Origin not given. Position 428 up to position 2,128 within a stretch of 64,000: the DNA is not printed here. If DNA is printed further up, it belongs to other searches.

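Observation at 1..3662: Sterol-tailoring gene cluster in a bacterium: CPI1-like isomerase, CYP51, TetR and a divergent Rieske oxygenase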

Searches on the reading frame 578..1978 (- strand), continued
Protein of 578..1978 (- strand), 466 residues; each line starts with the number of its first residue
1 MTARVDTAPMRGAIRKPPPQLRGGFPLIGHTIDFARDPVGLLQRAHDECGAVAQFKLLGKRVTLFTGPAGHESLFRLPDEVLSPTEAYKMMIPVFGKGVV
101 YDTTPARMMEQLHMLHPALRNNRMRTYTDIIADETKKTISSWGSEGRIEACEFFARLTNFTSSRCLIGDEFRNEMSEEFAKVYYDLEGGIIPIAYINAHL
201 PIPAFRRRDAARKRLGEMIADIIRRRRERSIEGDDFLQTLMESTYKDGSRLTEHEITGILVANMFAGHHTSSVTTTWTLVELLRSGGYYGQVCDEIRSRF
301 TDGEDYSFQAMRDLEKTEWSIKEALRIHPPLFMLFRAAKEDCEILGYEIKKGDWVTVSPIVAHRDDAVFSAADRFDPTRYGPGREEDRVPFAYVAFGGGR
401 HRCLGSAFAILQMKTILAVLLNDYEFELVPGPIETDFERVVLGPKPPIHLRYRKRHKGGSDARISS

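Call 75: search_solved_structures(query=window:578-1978:-, max_evalue=1e-110, show_alignments=5)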
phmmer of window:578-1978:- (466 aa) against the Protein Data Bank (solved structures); distinct sequences matched with E-value up to 1e-110: 8.
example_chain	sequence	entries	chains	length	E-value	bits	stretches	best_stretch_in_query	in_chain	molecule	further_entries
6mcw_A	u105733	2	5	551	1.5e-127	429.3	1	17-458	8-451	Cytochrome P450 51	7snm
7jj1_A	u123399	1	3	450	2.9e-127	428.4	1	17-455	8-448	Cytochrome P450 51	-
6mi0_A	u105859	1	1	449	3.6e-127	428.1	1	17-455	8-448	Cytochrome P450 51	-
7tef_A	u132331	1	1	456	2.4e-115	389.1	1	19-457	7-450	Cytochrome P450 51B1 Cyp51B1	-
1e9x_A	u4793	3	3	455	1.6e-114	386.4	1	19-455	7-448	CYTOCHROME P450 51-LIKE RV0764C | CYTOCHROME P450 51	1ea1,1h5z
1x8v_A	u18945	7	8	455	3.1e-113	382.1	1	19-455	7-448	Cytochrome P450 51 | STEROL 14ALPHA-DEMETHYLASE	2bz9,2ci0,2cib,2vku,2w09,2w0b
2w0a_A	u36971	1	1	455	2.1e-112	379.4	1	19-455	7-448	CYTOCHROME P450 51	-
1u13_A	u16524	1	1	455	8.1e-112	377.5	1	19-455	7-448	Cytochrome P450 51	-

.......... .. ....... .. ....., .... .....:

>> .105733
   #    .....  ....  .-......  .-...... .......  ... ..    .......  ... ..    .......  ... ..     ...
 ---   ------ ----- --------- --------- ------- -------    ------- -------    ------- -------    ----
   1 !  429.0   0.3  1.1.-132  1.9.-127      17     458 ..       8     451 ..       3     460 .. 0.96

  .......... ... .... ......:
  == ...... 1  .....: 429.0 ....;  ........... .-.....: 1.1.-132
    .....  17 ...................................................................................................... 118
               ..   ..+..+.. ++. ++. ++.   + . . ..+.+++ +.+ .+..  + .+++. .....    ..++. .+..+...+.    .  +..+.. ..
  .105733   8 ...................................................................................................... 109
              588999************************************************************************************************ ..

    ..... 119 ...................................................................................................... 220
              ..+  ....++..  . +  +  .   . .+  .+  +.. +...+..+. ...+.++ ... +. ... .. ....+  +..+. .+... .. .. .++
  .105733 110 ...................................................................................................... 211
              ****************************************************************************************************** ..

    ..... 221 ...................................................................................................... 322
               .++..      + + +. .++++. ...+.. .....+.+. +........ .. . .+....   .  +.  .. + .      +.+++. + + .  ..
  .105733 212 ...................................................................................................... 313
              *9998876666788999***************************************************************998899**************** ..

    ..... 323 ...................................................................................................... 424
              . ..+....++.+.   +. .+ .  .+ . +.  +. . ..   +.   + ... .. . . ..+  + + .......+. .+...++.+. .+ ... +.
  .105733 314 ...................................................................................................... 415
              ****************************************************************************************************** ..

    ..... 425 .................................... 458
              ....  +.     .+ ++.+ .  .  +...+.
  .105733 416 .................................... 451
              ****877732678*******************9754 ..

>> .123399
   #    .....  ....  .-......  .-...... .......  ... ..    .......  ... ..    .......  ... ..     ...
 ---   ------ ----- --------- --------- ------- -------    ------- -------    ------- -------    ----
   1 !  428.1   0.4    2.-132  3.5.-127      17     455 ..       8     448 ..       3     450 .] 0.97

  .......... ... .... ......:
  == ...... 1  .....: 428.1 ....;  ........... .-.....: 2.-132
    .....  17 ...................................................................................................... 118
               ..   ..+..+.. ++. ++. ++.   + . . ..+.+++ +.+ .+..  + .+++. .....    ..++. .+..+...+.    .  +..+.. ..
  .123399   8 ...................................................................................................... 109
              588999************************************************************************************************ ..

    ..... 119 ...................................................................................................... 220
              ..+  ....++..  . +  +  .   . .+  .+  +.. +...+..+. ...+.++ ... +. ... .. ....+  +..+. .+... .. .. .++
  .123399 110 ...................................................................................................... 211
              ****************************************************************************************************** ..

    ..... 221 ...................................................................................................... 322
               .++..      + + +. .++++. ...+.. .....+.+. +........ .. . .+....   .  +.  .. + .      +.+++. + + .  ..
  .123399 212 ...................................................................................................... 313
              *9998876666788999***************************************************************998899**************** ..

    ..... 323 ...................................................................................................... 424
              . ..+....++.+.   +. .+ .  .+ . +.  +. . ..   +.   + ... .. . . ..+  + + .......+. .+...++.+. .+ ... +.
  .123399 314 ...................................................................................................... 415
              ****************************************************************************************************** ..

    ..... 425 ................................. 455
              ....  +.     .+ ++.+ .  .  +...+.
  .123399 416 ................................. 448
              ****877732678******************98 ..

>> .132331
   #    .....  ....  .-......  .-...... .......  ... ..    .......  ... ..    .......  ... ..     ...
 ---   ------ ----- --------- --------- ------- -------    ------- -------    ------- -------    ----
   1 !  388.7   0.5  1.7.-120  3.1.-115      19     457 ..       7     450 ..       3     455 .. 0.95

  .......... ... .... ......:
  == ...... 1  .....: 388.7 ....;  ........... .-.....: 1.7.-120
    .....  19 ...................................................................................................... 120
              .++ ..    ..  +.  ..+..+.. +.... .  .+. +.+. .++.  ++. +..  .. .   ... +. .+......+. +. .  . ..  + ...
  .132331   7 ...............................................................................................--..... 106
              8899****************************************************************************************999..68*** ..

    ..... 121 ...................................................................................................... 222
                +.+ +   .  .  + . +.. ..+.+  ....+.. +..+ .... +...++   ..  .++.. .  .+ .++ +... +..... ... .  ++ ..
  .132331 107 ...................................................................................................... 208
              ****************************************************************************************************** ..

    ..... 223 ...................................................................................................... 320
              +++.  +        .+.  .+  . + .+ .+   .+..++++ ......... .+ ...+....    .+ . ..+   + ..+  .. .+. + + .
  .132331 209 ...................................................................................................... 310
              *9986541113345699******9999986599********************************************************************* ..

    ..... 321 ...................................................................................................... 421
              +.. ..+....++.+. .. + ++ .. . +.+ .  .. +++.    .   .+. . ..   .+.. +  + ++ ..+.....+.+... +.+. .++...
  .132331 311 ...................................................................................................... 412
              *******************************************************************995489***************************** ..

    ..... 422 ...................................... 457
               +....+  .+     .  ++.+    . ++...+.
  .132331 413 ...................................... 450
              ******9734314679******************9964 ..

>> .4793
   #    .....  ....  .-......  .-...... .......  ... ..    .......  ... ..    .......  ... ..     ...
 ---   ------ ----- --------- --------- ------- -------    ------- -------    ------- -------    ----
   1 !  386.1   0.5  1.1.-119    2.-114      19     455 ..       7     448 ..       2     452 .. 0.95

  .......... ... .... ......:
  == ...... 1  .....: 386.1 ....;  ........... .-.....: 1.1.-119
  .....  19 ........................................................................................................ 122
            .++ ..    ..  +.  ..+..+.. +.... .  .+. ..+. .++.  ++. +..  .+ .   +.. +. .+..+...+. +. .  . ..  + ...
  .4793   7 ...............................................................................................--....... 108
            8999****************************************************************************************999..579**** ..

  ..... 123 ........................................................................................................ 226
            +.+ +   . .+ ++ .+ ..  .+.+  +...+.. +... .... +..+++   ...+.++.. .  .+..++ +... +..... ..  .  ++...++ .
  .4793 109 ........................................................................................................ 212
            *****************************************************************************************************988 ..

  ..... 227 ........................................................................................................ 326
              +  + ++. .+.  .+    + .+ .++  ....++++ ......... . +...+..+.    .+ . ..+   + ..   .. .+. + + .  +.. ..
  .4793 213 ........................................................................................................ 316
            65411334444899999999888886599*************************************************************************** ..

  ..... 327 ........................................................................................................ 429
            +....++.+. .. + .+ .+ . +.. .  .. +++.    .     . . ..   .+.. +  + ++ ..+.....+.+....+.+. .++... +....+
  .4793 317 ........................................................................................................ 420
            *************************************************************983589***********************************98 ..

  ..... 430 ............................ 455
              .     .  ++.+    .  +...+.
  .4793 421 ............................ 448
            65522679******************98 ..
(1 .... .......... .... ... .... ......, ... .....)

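Call 81: search_solved_structures(query=A4, max_evalue=10)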
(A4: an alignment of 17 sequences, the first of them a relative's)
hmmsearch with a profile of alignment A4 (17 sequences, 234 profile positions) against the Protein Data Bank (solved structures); distinct sequences matched with E-value up to 10: 0.

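Call 82: search_solved_structures(query=A5, max_evalue=10)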
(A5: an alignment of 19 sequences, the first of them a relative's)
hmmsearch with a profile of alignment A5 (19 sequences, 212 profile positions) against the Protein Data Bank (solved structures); distinct sequences matched with E-value up to 10: 5.
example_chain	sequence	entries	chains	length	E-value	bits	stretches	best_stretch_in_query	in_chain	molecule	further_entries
7ue2_A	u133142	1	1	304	3.6e-06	29.6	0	23-65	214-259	RPB_PLP3_R6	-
1e3d_B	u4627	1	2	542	0.12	14.8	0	12-75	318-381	[NiFe] hydrogenase large subunit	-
5j7x_A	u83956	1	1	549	0.42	13.1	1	24-119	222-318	Dimethylaniline monooxygenase, putative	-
8jpj_A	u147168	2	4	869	1.2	11.6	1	5-53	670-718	H(+)/Cl(-) exchange transporter 6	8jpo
8jpr_A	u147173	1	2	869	1.2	11.6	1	5-53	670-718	H(+)/Cl(-) exchange transporter 6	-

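Call 83: find_homologous_proteins(query=A4, max_evalue=0.001)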
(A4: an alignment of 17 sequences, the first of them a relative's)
Query A4 (17 sequences) (244 aa, profile of the alignment): 518 proteins with E <= 0.001 among 7917 candidates; the best 120 are listed.
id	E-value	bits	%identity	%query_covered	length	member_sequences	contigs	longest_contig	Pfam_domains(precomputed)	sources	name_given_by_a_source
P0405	6.8e-137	473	55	100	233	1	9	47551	-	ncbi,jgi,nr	ncbi:MAG: hypothetical protein JRG67_02640 [Deltaproteobacteria bacterium]|jgi:hypothetical protein|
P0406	1.3e-136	472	55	100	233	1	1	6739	-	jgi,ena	-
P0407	2.3e-136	471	55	100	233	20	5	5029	-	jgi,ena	-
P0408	2.5e-136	471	55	100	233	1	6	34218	-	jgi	jgi:hypothetical protein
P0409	5.8e-136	470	56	100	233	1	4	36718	-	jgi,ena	jgi:hypothetical protein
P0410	1.3e-135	468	54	100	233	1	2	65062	-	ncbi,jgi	jgi:hypothetical protein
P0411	2.1e-135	468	54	100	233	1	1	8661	-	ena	-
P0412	3.8e-135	467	54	100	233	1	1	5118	-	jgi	jgi:hypothetical protein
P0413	4.7e-135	467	53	100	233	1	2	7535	-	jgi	-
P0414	4.8e-135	467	54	100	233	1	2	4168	-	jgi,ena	-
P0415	4.9e-135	467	54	100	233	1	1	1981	-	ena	-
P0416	4.9e-135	467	54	100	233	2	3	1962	-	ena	-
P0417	6.2e-135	466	54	100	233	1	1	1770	-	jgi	jgi:hypothetical protein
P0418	7.6e-135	466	54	100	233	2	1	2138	-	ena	-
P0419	1.0e-134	465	56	95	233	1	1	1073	-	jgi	-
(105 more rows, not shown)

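Call 91: predict_structure(alignment_id=A7)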
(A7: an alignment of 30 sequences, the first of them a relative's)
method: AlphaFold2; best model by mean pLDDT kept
length: 287 residues; sequences in the alignment: 30
mean_pLDDT: 73.7   pTM: 0.71
mean pLDDT of the five models: 73.7, 73.0, 67.8, 46.0, 45.7
residues with pLDDT >= 90: 2; 70-90: 209; 50-70: 55; < 50: 21
segments of 3 or more residues with pLDDT < 50: 1-21
pLDDT, mean of each block of 10 residues (from residue 1): 40 45 73 85 83 81 73 76 72 76 82 77 69 56 58 71 69 76 80 84 81 66 81 83 70 83 88 87 73
secondary structure, 60 per line:
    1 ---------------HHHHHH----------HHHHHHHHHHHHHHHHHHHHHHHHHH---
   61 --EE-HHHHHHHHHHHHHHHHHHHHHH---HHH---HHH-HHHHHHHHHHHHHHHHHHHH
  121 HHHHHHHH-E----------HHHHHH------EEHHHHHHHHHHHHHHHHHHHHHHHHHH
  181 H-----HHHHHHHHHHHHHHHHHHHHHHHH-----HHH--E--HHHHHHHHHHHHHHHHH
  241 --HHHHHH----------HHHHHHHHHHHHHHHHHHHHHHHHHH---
elements in order: H16-21 H32-57 H66-87 H101-128 H141-146 H155-181 H187-210 H224-240 H243-248 H259-284

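Call 93: predict_structure(alignment_id=A6)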
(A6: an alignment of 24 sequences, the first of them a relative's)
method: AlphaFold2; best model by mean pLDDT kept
length: 233 residues; sequences in the alignment: 24
mean_pLDDT: 73.5   pTM: 0.69
mean pLDDT of the five models: 73.5, 71.9, 71.4, 68.2, 61.0
residues with pLDDT >= 90: 60; 70-90: 84; 50-70: 57; < 50: 32
segments of 3 or more residues with pLDDT < 50: 1-10, 117-138
pLDDT, mean of each block of 10 residues (from residue 1): 39 72 91 93 91 77 67 60 60 68 69 51 41 47 83 92 92 79 75 76 74 92 94 87
secondary structure, 60 per line:
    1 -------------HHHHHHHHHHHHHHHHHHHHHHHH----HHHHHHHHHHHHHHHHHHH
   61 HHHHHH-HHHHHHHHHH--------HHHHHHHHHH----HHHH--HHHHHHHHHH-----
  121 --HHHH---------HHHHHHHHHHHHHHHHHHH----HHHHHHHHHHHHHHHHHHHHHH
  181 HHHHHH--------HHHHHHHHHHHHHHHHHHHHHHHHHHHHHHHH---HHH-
elements in order: H14-37 H42-66 H68-77 H86-95 H100-103 H106-115 H123-126 H136-154 H159-186 H195-226

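Call 95: fold_search(model_id=the predicted structure, library=pdb)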
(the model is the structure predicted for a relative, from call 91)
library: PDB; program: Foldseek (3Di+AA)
matches with E <= 10: 105; with E <= 0.001: 0
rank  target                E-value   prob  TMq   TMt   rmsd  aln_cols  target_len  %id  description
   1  6ibb_A                1.5e+00  0.11  0.21  0.20  14.8       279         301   13  Crystal structure of the rat isoform of the succinate receptor SUCNR1 (GPR91) in complex with a nanobody (released 2019-08-14)
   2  8i3a_A                1.5e+00  0.09  0.20  0.13  17.0       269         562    9  Cryo-EM structure of abscisic acid transporter AtABCG25 in outward conformation (released 2023-09-13)
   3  5azd_B                1.6e+00  0.06  0.16  0.18  20.4       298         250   13  Crystal structure of thermophilic rhodopsin. (released 2016-04-27)
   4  9m8l_R                1.9e+00  0.07  0.19  0.19  15.8       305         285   11  cryo-EM structure of human TAS2R4 (released 2026-03-18)
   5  2ei4                  2.0e+00  0.08  0.19  0.22  20.3       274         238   14  Trimeric complex of archaerhodopsin-2 (released 2008-01-01)
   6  8jpb_R                2.0e+00  0.06  0.19  0.18  19.1       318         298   12  cryo-EM structure of NTSR1-GRK2-Galpha(q) complexes 1 (released 2023-08-09)
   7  8czj_A                2.1e+00  0.06  0.16  0.16  17.7       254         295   15  A bacteria Zrt/Irt-like protein in the apo state (released 2023-02-22)
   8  6rnk_A                2.2e+00  0.09  0.22  0.22  15.0       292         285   13  Crystal structure of a humanized (K18E, K269N) rat succinate receptor SUCNR1 (GPR91) in complex with a nanobody and an (released 2019-08-14)
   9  6z10_A                2.4e+00  0.10  0.24  0.24  14.6       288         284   12  Crystal structure of a humanized (K18E, K269N) rat succinate receptor SUCNR1 (GPR91) in complex with a nanobody and an (released 2020-09-16)
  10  7rtw_A                2.4e+00  0.03  0.14  0.11  33.7       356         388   12  Cryo-EM structure of a TTYH3 cis-dimer (released 2021-08-25)
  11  9p7z_R                2.6e+00  0.05  0.18  0.17  18.9       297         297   11  NTSR1-Gi-NTS(8-13) Complex in the Canonical, AHD Open State (C-Open-Apo) (released 2026-03-25)
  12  1vgo_B                2.7e+00  0.08  0.20  0.23  19.8       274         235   14  Crystal Structure of Archaerhodopsin-2 (released 2005-10-04)
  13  7vie_F                2.9e+00  0.08  0.22  0.22  14.3       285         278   10  Cryo-EM structure of Gi coupled Sphingosine 1-phosphate receptor bound with S1P (released 2022-09-28)
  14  5m94_A                3.1e+00  0.04  0.16  0.13  19.6       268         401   13  Crystal structure of Staphylococcus capitis divalent metal ion transporter (DMT) in complex with nanobody (released 2016-12-21)
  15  7ytb_A                3.4e+00  0.06  0.21  0.23  16.7       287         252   11  Crystal structure of Kin4B8 (released 2023-03-15)
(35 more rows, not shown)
